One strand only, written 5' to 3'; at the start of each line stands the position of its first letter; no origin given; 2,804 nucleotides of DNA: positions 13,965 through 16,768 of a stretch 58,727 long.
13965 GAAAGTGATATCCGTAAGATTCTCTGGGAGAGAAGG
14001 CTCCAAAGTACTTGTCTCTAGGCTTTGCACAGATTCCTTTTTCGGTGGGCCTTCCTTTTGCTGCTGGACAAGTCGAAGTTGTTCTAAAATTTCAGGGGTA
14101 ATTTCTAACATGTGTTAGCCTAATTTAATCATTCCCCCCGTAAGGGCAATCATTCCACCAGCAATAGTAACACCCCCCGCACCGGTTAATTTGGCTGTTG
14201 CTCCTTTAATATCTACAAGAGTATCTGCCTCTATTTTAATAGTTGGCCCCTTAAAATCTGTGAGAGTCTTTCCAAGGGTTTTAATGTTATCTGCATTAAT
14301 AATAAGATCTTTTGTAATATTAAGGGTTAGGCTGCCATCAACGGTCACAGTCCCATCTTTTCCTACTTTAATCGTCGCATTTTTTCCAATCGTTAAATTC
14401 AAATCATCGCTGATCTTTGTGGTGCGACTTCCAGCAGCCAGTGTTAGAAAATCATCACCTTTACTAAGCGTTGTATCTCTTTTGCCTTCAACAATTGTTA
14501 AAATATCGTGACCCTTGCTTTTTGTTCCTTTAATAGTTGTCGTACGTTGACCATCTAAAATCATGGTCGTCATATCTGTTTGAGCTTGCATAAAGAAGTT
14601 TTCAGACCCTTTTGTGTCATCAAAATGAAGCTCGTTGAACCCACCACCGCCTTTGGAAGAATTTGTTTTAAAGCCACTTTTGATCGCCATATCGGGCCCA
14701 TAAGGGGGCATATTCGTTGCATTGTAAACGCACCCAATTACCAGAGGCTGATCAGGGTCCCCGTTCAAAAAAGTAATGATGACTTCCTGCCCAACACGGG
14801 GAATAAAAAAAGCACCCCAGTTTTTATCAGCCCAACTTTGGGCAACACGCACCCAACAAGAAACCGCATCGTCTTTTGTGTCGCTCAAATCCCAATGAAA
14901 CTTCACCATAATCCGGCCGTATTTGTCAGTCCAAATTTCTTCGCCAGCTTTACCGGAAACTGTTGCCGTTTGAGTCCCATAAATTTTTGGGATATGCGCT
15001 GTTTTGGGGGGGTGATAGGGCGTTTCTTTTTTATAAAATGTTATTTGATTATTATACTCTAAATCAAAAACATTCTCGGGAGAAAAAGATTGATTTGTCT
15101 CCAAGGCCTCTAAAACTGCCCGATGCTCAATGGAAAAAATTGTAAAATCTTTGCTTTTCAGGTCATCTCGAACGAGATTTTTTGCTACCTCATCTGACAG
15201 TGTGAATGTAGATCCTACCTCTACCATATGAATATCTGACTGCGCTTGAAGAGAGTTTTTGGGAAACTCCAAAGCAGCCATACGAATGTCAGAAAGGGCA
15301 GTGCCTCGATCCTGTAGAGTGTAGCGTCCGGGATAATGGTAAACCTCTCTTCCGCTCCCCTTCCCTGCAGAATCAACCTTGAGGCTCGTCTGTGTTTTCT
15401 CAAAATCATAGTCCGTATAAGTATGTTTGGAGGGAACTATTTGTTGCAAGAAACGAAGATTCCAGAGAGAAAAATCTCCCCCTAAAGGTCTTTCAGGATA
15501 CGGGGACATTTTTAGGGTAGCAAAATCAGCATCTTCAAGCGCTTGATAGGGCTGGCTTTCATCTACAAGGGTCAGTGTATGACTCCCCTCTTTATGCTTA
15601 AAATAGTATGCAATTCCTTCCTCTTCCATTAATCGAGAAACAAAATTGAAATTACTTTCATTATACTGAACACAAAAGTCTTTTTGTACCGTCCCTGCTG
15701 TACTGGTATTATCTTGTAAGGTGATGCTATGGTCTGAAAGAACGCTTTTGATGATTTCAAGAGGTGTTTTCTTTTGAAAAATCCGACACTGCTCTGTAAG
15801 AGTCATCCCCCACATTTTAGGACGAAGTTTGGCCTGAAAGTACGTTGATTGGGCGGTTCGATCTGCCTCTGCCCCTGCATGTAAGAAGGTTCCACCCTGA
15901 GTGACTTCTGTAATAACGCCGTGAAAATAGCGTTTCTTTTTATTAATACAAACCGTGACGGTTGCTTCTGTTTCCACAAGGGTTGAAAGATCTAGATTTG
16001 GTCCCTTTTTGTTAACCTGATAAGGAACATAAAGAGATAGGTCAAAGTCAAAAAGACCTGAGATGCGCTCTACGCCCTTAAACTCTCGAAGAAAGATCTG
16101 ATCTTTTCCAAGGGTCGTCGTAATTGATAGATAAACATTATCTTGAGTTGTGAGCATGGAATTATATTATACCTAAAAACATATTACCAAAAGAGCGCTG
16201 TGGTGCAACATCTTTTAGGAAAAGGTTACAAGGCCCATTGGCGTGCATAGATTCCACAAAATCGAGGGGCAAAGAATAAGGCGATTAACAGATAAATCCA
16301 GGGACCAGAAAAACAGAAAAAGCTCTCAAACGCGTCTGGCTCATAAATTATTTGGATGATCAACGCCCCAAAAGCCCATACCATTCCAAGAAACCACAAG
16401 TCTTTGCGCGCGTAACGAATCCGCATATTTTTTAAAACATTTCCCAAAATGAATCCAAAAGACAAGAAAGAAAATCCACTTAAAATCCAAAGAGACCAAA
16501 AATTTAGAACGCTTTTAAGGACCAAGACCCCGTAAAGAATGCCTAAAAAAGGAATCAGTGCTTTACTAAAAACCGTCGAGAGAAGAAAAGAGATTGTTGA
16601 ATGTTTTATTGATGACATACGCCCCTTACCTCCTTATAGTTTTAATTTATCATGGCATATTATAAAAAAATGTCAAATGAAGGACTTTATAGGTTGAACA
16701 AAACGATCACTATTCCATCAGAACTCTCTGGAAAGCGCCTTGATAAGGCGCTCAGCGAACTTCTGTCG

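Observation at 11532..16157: Orphan five-gene T6SS tip operon (vgrG - MORN - DUF4280 - SPOR protein - TssJ-like lipoprotein) with no core T6SS genes nearby and no recognisable toxin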

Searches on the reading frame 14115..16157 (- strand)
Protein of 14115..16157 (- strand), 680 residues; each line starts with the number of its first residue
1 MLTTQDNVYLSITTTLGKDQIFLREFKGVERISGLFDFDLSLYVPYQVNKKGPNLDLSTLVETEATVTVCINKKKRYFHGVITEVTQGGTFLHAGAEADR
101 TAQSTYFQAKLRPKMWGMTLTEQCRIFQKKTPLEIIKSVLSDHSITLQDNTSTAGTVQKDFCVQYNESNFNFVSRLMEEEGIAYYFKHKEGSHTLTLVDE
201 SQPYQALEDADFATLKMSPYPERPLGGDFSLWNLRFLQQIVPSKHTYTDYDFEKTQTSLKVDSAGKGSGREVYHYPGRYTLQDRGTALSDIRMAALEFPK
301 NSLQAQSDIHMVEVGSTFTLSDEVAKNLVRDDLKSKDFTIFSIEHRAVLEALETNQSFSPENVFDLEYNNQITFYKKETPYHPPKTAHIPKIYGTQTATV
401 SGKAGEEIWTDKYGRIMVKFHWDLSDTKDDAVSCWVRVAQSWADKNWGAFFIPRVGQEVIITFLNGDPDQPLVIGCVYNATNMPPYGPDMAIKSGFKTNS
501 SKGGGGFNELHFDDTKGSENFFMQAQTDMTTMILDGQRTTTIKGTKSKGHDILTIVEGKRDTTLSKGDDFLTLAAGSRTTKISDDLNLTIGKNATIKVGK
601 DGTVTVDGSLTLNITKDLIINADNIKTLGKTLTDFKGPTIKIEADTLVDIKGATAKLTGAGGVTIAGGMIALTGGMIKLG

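Call 3: search_protein_families(library=pfam, proteins=[window:14115-16157:-], max_evalue=0.1)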
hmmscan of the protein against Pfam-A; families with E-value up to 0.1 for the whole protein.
window:14115-16157:- (680 aa): 5 families
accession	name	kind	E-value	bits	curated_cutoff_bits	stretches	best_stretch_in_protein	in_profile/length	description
PF05954.17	Phage_GPD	-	5.5e-71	239.7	30.1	1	30-347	2-301/305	Phage tail baseplate hub (GPD)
PF22178.3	Gp5_trimer_C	-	2.9e-20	73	30.9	1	494-609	1-107/112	Bacteriophage T4 gp5 C-terminal trimerisation domain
PF04717.18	Phage_base_V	-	1.9e-15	57.4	23.8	1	411-478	12-75/75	Type VI secretion system/phage-baseplate injector OB domain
PF20093.5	DUF6484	-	2.1e-05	25.6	27.6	1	455-477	39-61/61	Domain of unknown function (DUF6484)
PF25760.1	Phage_RB18_ORF43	-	0.084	13.2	27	0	352-386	9-45/69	Phage RB18 ORF43.1 protein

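Call 4: search_protein_families(library=ncbifam, proteins=[window:14115-16157:-], max_evalue=0.1)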
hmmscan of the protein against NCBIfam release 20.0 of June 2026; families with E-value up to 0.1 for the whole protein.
window:14115-16157:- (680 aa): 5 families
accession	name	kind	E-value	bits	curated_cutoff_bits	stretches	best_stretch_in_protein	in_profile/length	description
TIGR03361.1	VI_Rhs_Vgr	subfamily_domain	1.4e-153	512.2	186.35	1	11-543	2-509/513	type VI secretion system tip protein TssI/VgrG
TIGR01646.1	vgr_GE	subfamily_domain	3.7e-104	349.4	121.8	1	23-527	3-479/480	type VI secretion system tip protein VgrG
NF033848.1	VgrG_rel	hypoth_equivalog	7.7e-16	57.5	275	1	387-493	369-466/547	VgrG-related protein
TIGR01644.1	phage_P2_V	subfamily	0.012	15.2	46.75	1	435-485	35-84/192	phage baseplate assembly protein V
TIGR01316.1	gltA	equivalog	0.026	13.3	471.75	1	536-614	337-415/449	NADPH-dependent glutamate synthase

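Call 9: find_encoding_contigs(protein=window:14115-16157:-, flank=10000, max_places=6)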
Protein window:14115-16157:- (680 aa): 3 contigs read that carry it; 3 places shown.
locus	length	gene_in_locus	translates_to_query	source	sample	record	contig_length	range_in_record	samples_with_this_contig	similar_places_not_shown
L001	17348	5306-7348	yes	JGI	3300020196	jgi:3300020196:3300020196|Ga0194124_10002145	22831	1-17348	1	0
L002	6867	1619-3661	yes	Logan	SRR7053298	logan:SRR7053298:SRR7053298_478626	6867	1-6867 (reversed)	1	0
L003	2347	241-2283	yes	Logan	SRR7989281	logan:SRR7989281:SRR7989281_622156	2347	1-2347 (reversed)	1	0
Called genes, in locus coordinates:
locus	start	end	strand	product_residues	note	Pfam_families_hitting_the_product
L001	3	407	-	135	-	?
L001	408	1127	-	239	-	PF07722:Peptidase_C26, PF00117:GATase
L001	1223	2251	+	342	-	PF01408:GFO_IDH_MocA, PF22725:GFO_IDH_MocA_C3, PF02894:GFO_IDH_MocA_C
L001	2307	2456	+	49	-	-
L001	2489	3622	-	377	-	PF00155:Aminotran_1_2 (weak), PF01041:DegT_DnrJ_EryC1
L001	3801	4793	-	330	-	PF00849:PseudoU_synth_2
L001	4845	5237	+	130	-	-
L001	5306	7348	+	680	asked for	PF05954:Phage_GPD, PF04717:Phage_base_V, PF20093:DUF6484 (faint), PF22178:Gp5_trimer_C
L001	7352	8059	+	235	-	PF07661:MORN_2 (faint)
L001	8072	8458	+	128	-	PF14107:DUF4280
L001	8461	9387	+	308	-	PF05036:SPOR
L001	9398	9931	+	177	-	-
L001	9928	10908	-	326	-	PF03480:DctP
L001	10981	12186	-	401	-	PF01494:FAD_binding_3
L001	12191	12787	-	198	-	PF00081:Sod_Fe_N, PF02777:Sod_Fe_C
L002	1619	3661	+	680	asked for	PF05954:Phage_GPD, PF04717:Phage_base_V, PF20093:DUF6484 (faint), PF22178:Gp5_trimer_C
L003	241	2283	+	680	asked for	PF05954:Phage_GPD, PF04717:Phage_base_V, PF20093:DUF6484 (faint), PF22178:Gp5_trimer_C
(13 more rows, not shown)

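Call 10: list_cluster_members(proteins=[window:14115-16157:-, window:13404-14111:-, window:13005-13391:-, window:12076-13002:-, window:11532-12065:-, window:16226-16618:-, window:39319-40362:-, window:57604-58608:+, window:7574-8485:+, window:44060-45955:-])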
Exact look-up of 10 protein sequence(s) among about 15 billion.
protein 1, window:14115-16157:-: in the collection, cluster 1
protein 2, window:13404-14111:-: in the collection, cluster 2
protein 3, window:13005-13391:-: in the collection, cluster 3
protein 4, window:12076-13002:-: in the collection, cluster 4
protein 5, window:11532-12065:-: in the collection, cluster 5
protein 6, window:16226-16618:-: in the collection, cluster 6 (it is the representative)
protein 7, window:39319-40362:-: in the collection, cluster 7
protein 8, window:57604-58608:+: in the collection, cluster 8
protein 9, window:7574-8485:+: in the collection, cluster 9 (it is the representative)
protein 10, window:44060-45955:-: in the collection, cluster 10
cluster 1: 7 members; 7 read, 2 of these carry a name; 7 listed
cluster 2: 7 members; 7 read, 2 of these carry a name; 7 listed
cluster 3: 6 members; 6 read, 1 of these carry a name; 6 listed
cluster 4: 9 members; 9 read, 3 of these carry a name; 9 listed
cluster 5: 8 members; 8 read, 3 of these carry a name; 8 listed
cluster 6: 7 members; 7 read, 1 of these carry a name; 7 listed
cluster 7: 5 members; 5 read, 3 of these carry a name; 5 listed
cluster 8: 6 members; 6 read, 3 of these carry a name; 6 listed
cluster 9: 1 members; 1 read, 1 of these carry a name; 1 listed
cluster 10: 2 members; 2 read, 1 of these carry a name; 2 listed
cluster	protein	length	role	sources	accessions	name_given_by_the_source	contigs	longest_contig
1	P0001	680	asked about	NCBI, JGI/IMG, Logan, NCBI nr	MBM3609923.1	MAG: type VI secretion system tip protein VgrG [Alphaproteobacteria bacterium] | type VI secretion system tip protein VgrG [Alphaproteobacteria bacterium]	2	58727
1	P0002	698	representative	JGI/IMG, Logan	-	type VI secretion system secreted protein VgrG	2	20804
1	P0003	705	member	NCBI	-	-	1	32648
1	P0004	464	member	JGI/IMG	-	-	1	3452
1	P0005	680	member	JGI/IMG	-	-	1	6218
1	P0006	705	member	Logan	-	-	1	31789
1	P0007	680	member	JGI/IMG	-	-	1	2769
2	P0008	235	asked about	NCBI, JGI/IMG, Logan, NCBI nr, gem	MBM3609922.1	MAG: hypothetical protein FJX18_00080 [Alphaproteobacteria bacterium] | hypothetical protein [Alphaproteobacteria bacterium]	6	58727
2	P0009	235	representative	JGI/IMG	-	antitoxin component YwqK of YwqJK toxin-antitoxin module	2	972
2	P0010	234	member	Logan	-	-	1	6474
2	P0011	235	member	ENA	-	-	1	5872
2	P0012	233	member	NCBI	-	-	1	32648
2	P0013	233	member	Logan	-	-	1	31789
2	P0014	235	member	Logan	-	-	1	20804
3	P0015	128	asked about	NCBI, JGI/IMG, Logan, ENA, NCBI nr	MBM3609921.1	MAG: DUF4280 domain-containing protein [Alphaproteobacteria bacterium] | DUF4280 domain-containing protein [Alphaproteobacteria bacterium]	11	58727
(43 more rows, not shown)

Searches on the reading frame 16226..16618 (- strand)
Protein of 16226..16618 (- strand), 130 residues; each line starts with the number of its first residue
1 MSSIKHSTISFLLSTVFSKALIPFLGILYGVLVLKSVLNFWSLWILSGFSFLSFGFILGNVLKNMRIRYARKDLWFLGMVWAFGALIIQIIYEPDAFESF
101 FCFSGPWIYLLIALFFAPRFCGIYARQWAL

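Call 3: search_protein_families(library=pfam, proteins=[window:16226-16618:-], max_evalue=0.1)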
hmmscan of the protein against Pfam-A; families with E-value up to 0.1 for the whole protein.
window:16226-16618:- (130 aa): 0 families

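Call 4: search_protein_families(library=ncbifam, proteins=[window:16226-16618:-], max_evalue=0.1)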
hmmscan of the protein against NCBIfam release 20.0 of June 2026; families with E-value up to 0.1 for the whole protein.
window:16226-16618:- (130 aa): 0 families
